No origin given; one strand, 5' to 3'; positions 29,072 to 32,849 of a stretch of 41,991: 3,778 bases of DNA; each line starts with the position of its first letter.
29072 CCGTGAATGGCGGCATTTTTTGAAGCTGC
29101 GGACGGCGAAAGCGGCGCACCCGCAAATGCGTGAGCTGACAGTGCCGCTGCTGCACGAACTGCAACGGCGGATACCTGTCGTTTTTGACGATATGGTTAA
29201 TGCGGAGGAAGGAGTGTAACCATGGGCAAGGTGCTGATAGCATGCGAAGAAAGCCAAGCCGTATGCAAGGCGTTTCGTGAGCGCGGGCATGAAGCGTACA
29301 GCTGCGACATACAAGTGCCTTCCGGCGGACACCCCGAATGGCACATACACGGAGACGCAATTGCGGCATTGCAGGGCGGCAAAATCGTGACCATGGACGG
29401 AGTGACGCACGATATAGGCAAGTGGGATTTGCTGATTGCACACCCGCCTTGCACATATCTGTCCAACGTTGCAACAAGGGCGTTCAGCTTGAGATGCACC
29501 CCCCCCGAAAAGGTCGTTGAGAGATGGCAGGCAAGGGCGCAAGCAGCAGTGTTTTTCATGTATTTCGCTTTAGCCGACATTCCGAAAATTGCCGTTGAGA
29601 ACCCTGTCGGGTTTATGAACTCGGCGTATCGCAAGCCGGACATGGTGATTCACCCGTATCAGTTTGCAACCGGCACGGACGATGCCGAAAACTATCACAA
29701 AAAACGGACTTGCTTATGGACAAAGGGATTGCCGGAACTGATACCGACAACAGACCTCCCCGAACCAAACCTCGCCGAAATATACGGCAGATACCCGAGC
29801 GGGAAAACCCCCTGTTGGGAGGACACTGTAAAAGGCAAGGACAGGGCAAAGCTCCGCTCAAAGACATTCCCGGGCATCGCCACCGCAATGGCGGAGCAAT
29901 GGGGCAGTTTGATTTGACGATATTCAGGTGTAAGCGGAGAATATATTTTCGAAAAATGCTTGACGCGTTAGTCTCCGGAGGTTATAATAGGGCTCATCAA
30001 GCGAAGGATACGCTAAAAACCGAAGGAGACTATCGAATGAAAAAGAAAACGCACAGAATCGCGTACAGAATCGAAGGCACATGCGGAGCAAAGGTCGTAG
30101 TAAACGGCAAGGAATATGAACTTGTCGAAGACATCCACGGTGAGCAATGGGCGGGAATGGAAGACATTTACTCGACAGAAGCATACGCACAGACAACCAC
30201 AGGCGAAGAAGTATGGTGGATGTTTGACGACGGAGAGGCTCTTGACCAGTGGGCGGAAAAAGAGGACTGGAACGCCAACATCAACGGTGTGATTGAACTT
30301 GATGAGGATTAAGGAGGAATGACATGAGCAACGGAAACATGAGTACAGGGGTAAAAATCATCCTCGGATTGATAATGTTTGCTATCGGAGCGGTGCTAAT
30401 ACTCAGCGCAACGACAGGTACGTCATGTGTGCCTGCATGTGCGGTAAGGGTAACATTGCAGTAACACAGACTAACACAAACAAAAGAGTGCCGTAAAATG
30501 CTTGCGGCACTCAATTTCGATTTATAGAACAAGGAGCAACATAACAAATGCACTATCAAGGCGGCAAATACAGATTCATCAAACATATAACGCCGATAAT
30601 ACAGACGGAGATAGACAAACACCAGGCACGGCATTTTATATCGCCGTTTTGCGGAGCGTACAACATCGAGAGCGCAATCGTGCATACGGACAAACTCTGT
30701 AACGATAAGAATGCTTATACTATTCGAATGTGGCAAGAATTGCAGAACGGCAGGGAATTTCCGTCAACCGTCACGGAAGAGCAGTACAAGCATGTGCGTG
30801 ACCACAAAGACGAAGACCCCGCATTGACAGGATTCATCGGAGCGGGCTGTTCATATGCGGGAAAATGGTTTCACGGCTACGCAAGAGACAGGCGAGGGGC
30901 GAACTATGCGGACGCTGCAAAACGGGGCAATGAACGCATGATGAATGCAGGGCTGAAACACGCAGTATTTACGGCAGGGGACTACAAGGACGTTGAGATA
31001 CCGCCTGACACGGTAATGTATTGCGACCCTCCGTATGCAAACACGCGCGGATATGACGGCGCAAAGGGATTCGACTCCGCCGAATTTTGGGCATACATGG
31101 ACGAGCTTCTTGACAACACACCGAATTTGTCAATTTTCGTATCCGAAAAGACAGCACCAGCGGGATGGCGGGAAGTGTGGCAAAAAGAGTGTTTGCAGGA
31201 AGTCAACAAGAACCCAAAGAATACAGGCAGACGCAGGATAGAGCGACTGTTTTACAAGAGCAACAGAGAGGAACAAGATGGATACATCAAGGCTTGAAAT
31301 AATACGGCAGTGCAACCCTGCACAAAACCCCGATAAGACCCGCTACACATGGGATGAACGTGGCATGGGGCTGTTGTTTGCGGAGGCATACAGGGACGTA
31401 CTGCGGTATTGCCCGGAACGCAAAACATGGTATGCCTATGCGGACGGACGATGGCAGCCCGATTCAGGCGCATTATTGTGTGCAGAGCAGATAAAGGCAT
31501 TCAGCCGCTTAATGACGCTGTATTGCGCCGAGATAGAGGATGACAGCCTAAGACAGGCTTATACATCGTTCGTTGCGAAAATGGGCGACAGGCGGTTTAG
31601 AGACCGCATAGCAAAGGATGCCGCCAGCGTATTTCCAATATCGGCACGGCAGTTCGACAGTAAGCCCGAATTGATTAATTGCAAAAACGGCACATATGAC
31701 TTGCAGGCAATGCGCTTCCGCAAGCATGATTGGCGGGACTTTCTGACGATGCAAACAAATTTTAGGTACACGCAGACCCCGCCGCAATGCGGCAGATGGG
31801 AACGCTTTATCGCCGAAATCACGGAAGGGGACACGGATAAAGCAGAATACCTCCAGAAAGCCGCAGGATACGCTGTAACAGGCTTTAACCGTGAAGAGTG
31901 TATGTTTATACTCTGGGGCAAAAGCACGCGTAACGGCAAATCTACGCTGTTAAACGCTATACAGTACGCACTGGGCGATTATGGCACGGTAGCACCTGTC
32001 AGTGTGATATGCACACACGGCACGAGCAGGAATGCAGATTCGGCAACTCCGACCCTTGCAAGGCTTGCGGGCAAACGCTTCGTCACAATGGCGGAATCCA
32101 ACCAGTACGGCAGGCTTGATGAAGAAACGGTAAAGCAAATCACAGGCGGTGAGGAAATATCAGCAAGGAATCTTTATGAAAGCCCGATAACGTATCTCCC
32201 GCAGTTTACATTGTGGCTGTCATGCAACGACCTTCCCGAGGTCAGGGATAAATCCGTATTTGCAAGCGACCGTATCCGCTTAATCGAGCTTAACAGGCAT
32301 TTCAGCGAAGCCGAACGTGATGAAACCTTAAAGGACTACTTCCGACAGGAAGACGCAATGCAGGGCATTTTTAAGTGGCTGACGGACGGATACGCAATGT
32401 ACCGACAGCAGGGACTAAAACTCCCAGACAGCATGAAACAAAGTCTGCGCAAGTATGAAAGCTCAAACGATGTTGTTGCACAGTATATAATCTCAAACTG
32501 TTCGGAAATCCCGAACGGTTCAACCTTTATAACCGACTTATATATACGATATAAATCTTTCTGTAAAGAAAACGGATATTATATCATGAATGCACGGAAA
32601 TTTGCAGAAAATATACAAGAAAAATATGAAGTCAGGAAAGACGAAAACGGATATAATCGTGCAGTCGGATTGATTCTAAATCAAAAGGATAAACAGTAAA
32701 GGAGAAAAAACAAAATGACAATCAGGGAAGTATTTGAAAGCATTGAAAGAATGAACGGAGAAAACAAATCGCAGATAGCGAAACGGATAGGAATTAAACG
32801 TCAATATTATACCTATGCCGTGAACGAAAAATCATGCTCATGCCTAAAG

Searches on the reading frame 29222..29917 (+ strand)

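Call 18: search_protein_families(library=pfam, proteins=[window:29222-29917:+], max_evalue=0.01)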
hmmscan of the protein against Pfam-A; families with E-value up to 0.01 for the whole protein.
window:29222-29917:+ (231 aa): 0 families

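Call 19: search_protein_families(library=phrogs, proteins=[window:29222-29917:+], max_evalue=0.01)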
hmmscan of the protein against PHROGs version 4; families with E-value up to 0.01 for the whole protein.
window:29222-29917:+ (231 aa): 2 families
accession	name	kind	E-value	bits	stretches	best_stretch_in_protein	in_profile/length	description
phrog_757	-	other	7.2e-58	196.6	1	1-229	14-220/247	DNA methyltransferase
phrog_27471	-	unknown function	5.2e-23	82.1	1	118-228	3-93/93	-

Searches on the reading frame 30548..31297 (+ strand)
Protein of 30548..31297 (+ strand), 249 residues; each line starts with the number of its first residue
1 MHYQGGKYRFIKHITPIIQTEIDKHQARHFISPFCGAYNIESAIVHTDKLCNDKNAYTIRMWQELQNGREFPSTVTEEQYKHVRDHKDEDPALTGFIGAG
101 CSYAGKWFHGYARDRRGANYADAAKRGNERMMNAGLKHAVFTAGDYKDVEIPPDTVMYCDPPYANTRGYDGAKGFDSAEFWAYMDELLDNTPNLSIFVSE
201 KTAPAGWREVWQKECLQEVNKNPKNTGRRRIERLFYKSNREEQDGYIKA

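Call 7: search_protein_families(library=pfam, proteins=[window:30548-31297:+], max_evalue=0.01)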
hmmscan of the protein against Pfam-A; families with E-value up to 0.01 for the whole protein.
window:30548-31297:+ (249 aa): 1 family
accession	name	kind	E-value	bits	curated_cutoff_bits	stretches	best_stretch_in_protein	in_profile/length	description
PF02086.21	MethyltransfD12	-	6.6e-13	49.4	22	2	3-76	1-74/253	D12 class N6 adenine-specific DNA methyltransferase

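Call 8: search_protein_families(library=phrogs, proteins=[window:30548-31297:+], max_evalue=0.001)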
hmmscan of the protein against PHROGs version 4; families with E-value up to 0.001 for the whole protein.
window:30548-31297:+ (249 aa): 1 family
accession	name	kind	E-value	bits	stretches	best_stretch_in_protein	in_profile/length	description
phrog_56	-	other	1.1e-28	102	1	3-237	67-322/647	DNA methyltransferase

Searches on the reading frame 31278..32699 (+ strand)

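Call 7: search_protein_families(library=pfam, proteins=[window:31278-32699:+], max_evalue=0.01)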
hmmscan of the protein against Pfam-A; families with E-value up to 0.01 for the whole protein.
window:31278-32699:+ (473 aa): 3 families
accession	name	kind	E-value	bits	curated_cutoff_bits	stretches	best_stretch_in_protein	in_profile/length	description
PF08706.16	D5_N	-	1.9e-26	93.5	22.4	1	33-182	3-144/145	D5 N terminal like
PF19263.5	DUF5906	-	2e-08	35.3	27.6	1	212-326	1-110/114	Family of unknown function (DUF5906)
PF03288.22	Pox_D5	-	8.2e-07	29.8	21.4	1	397-459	3-70/86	Poxvirus D5 protein-like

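Call 8: search_protein_families(library=phrogs, proteins=[window:31278-32699:+], max_evalue=0.001)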
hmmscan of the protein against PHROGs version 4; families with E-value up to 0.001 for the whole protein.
window:31278-32699:+ (473 aa): 9 families
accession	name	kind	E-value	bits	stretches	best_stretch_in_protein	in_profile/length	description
phrog_1156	-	DNA, RNA and nucleotide metabolism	4.1e-89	301.2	1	19-464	358-822/855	DNA primase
phrog_1829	-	DNA, RNA and nucleotide metabolism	1.9e-86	291.9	1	17-458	316-746/772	DNA primase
phrog_6088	-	DNA, RNA and nucleotide metabolism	9e-84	283.3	1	22-469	329-765/772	DNA primase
phrog_864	-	DNA, RNA and nucleotide metabolism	2.1e-74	252.6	1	30-457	210-610/1064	DNA primase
phrog_2478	-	DNA, RNA and nucleotide metabolism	6e-70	237.4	1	7-470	387-843/854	DNA polymerase/primase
phrog_1883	-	DNA, RNA and nucleotide metabolism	5.8e-57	194.5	1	93-471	377-751/756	DNA helicase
phrog_16950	-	DNA, RNA and nucleotide metabolism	5.7e-44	151.2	1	112-449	461-809/843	DNA primase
phrog_7601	-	unknown function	4.3e-32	112.7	1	209-468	22-272/289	-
phrog_16213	-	DNA, RNA and nucleotide metabolism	1.4e-10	41.1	1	131-412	314-588/732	DNA primase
